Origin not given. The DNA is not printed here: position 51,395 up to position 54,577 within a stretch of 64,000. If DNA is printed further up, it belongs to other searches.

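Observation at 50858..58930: Oxyanion-responsive respiratory module: PhnD-like binding protein + histidine kinase + sigma-54 regulator controlling a TAT-exported Mo-bisPGD reductase (AB + TorD) and a Mo/W uptake system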

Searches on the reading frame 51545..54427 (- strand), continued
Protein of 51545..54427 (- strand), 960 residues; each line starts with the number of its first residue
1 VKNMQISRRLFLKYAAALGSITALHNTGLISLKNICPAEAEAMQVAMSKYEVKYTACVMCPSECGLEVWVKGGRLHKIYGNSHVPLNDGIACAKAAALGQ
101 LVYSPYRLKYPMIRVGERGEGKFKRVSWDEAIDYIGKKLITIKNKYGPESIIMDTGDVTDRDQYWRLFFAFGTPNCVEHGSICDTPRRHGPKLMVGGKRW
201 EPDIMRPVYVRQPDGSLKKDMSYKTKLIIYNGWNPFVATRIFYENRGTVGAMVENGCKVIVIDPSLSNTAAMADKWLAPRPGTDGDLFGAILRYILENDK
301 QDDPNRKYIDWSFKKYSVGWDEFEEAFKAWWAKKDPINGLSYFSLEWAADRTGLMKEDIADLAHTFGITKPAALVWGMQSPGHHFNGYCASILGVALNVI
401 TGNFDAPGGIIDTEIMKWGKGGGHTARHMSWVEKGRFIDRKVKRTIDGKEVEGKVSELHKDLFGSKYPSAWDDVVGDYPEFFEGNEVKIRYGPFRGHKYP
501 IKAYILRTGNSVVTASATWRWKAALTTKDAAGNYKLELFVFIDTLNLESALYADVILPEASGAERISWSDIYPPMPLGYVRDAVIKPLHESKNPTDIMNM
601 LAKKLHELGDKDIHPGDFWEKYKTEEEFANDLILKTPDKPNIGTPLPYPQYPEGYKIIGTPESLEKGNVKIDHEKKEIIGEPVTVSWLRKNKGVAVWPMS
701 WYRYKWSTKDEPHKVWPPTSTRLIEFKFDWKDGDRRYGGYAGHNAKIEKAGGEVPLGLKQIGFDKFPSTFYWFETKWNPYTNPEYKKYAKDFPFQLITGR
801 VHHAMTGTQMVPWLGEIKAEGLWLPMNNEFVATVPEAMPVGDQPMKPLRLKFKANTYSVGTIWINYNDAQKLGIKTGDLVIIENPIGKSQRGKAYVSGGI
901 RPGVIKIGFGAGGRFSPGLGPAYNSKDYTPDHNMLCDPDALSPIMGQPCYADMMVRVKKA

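Call 48: search_protein_families(library=pfam, proteins=[L007:3871-4956:+, L014:2925-3257:+, L011:18405-18761:-, L010:6970-7974:+, L016:167-685:+, L009:4162-5634:+, L021:16325-18061:+, L021:15899-16285:+, L042:9045-9383:+, L042:13570-14658:+], max_evalue=0.0001)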
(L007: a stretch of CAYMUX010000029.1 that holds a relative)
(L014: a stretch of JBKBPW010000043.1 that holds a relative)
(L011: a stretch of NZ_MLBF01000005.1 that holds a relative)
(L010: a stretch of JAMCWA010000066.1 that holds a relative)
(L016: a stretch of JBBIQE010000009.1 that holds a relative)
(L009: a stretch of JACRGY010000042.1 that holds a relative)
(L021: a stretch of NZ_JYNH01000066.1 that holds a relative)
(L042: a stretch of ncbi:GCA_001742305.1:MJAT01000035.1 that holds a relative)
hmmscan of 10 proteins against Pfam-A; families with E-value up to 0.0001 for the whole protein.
L007:3871-4956:+ (361 aa): 1 family
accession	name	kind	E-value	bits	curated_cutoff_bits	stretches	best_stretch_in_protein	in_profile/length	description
PF01758.21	SBF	-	1.2e-61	208.2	24.3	1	56-252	1-190/191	Sodium Bile acid symporter family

L014:2925-3257:+ (110 aa): 1 family
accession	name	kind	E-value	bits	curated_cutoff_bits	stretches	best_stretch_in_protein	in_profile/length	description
PF02694.21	UPF0060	-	1.4e-43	148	24.9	1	4-110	1-107/107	Uncharacterised BCR, YnfA/UPF0060 family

L011:18405-18761:- (118 aa): 4 families
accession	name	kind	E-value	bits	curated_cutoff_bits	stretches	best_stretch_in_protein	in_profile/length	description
PF01022.26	HTH_5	-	9.3e-17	61.1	22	1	29-74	1-46/47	Bacterial regulatory protein, arsR family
PF12840.13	HTH_20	-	9.2e-10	38.8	27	1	27-76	1-51/51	Helix-turn-helix domain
PF13412.12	HTH_24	-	9.6e-07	28.7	21.9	1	29-73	2-47/48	Winged helix-turn-helix DNA-binding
PF12802.13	MarR_2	-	3.5e-05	24.3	27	1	32-76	7-53/61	MarR family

L010:6970-7974:+ (334 aa): 2 families
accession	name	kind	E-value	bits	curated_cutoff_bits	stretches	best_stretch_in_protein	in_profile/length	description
PF03916.19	NrfD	-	5.6e-36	125.2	25.8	1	31-327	8-309/313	Polysulphide reductase, NrfD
PF14589.11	NrfD_2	-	6.1e-09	36.5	27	1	33-328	15-274/281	Polysulfide reductase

L016:167-685:+ (172 aa): 1 family
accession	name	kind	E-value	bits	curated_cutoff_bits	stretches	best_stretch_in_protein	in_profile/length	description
PF01451.26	LMWPc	-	9.8e-22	78.1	23.2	1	29-157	1-143/144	Low molecular weight phosphotyrosine protein phosphatase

L009:4162-5634:+ (490 aa): 4 families
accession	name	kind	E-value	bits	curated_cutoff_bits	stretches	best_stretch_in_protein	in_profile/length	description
PF22113.1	Mtrc-MtrF_II-IV_dom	-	2.2e-09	37.5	30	1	251-404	9-173/176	Outer membrane cytochrome MtrC/MtrF-like, domains II/IV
PF02085.21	Cytochrom_CIII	-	1.3e-08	35.5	22.9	1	225-333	7-101/101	Class III cytochrome C family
PF14522.11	Cytochrome_C7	-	3.3e-07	30.5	24.8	0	322-395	9-67/67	Cytochrome c7 and related cytochrome c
PF14537.11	Cytochrom_c3_2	-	3.1e-06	28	25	0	246-334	4-79/79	Cytochrome c3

L021:16325-18061:+ (578 aa): 21 families
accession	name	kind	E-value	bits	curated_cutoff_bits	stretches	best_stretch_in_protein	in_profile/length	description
PF02374.21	ArsA_ATPase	-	9.4e-103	344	24.3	3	12-292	1-299/305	Anion-transporting ATPase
PF13614.12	AAA_31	-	2.8e-25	89.7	27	2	16-171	6-149/177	AAA domain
PF01656.29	CbiA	-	1.4e-20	74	25.4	2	18-262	5-100/125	CobQ/CobB/MinD/ParA nucleotide binding domain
PF10609.15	ParA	-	4.3e-14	53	27.1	1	324-362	3-41/246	NUBPL iron-transfer P-loop NTPase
PF00142.24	Fer4_NifH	-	3.4e-13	50.1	25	1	18-54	6-42/271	4Fe-4S iron sulfur cluster binding proteins, NifH/frxC family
PF13481.12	AAA_25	-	2e-08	34.5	27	0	305-445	15-151/195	AAA domain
PF20720.3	nSTAND3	-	2.3e-08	34.3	27.2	0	323-375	15-66/155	Novel STAND NTPase 3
PF03308.22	MeaB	-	3.4e-08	33.3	23.1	0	309-365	19-73/273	Methylmalonyl Co-A mutase-associated GTPase MeaB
PF06564.18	CBP_BcsQ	-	9.3e-08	32.3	21.3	0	20-64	10-54/234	Cellulose biosynthesis protein BcsQ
PF02562.22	PhoH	-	9.5e-08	32.2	27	0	317-412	13-100/205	PhoH-like protein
PF01695.23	IstB_IS21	-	1.9e-07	31.3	24.1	0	323-362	90-129/238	IstB-like ATP binding protein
PF05970.20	PIF1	-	1.9e-06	28.1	25.9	0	313-359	10-56/223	PIF1-like helicase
PF13604.12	AAA_30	-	3.5e-06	27.3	27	0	315-441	8-120/191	AAA domain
PF25199.1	nSTAND_NTPase5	-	8.4e-06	26.1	34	0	318-364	34-81/145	Novel STAND NTPase 5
PF00448.28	SRP54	-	1.9e-05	24.8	22.7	0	326-362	2-38/196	SRP54-type protein, GTPase domain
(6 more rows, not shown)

L021:15899-16285:+ (128 aa): 2 families
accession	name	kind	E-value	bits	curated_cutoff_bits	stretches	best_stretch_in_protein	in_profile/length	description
PF06953.17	ArsD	-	2.1e-43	148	27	1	1-128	1-123/123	Arsenical resistance operon protein ArsD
PF13192.12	Thioredoxin_3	-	6.7e-06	26.5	24.8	1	52-98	30-75/76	Thioredoxin domain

L042:9045-9383:+ (112 aa): 1 family
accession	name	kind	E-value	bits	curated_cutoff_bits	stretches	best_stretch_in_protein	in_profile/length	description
PF22113.1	Mtrc-MtrF_II-IV_dom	-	1.3e-05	25.3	30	1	49-104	112-166/176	Outer membrane cytochrome MtrC/MtrF-like, domains II/IV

L042:13570-14658:+ (362 aa): 9 families
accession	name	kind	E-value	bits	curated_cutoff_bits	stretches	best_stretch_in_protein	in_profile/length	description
PF00037.32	Fer4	-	1.7e-11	43.8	21.1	1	285-306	3-24/24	4Fe-4S binding domain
PF13187.11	Fer4_9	-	1e-09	38.7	27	1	257-305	2-52/52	4Fe-4S dicluster domain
PF12838.12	Fer4_7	-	1.3e-08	35.6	27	1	257-304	2-52/52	4Fe-4S dicluster domain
PF25160.1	LdpA_Fe-S-bd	-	2e-08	34.3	27.6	0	22-56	8-39/49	LdpA Fe-S cluster-binding domain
PF13484.11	Fer4_16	-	3.9e-08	34.4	30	0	45-67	2-23/66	4Fe-4S double cluster binding domain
PF13237.11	Fer4_10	-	1.6e-07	31.5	25.5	1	253-301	5-53/53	4Fe-4S dicluster domain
PF12837.12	Fer4_6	-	4.3e-07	30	25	0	285-305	4-24/24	4Fe-4S binding domain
PF14697.11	Fer4_21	-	8.8e-07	29.4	35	1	19-56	10-52/59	4Fe-4S dicluster domain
PF12797.12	Fer4_2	-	1.1e-06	28.7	24.5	0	285-301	5-21/22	4Fe-4S binding domain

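Call 52: search_solved_structures(query=window:51545-54427:-, max_evalue=1e-25, show_alignments=2)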
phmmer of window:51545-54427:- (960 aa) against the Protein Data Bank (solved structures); distinct sequences matched with E-value up to 1e-25: 3.
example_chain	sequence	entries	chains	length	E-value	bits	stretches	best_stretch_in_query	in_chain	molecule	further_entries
2vpw_A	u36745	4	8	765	3e-40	141.5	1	26-410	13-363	THIOSULFATE REDUCTASE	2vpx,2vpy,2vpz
6cz7_A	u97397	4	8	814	4.9e-30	107.6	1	54-411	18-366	ArrA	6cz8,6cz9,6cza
9vap_A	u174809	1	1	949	1.9e-29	105.7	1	5-409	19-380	Formate dehydrogenase molybdopterin-binding subunit FdhA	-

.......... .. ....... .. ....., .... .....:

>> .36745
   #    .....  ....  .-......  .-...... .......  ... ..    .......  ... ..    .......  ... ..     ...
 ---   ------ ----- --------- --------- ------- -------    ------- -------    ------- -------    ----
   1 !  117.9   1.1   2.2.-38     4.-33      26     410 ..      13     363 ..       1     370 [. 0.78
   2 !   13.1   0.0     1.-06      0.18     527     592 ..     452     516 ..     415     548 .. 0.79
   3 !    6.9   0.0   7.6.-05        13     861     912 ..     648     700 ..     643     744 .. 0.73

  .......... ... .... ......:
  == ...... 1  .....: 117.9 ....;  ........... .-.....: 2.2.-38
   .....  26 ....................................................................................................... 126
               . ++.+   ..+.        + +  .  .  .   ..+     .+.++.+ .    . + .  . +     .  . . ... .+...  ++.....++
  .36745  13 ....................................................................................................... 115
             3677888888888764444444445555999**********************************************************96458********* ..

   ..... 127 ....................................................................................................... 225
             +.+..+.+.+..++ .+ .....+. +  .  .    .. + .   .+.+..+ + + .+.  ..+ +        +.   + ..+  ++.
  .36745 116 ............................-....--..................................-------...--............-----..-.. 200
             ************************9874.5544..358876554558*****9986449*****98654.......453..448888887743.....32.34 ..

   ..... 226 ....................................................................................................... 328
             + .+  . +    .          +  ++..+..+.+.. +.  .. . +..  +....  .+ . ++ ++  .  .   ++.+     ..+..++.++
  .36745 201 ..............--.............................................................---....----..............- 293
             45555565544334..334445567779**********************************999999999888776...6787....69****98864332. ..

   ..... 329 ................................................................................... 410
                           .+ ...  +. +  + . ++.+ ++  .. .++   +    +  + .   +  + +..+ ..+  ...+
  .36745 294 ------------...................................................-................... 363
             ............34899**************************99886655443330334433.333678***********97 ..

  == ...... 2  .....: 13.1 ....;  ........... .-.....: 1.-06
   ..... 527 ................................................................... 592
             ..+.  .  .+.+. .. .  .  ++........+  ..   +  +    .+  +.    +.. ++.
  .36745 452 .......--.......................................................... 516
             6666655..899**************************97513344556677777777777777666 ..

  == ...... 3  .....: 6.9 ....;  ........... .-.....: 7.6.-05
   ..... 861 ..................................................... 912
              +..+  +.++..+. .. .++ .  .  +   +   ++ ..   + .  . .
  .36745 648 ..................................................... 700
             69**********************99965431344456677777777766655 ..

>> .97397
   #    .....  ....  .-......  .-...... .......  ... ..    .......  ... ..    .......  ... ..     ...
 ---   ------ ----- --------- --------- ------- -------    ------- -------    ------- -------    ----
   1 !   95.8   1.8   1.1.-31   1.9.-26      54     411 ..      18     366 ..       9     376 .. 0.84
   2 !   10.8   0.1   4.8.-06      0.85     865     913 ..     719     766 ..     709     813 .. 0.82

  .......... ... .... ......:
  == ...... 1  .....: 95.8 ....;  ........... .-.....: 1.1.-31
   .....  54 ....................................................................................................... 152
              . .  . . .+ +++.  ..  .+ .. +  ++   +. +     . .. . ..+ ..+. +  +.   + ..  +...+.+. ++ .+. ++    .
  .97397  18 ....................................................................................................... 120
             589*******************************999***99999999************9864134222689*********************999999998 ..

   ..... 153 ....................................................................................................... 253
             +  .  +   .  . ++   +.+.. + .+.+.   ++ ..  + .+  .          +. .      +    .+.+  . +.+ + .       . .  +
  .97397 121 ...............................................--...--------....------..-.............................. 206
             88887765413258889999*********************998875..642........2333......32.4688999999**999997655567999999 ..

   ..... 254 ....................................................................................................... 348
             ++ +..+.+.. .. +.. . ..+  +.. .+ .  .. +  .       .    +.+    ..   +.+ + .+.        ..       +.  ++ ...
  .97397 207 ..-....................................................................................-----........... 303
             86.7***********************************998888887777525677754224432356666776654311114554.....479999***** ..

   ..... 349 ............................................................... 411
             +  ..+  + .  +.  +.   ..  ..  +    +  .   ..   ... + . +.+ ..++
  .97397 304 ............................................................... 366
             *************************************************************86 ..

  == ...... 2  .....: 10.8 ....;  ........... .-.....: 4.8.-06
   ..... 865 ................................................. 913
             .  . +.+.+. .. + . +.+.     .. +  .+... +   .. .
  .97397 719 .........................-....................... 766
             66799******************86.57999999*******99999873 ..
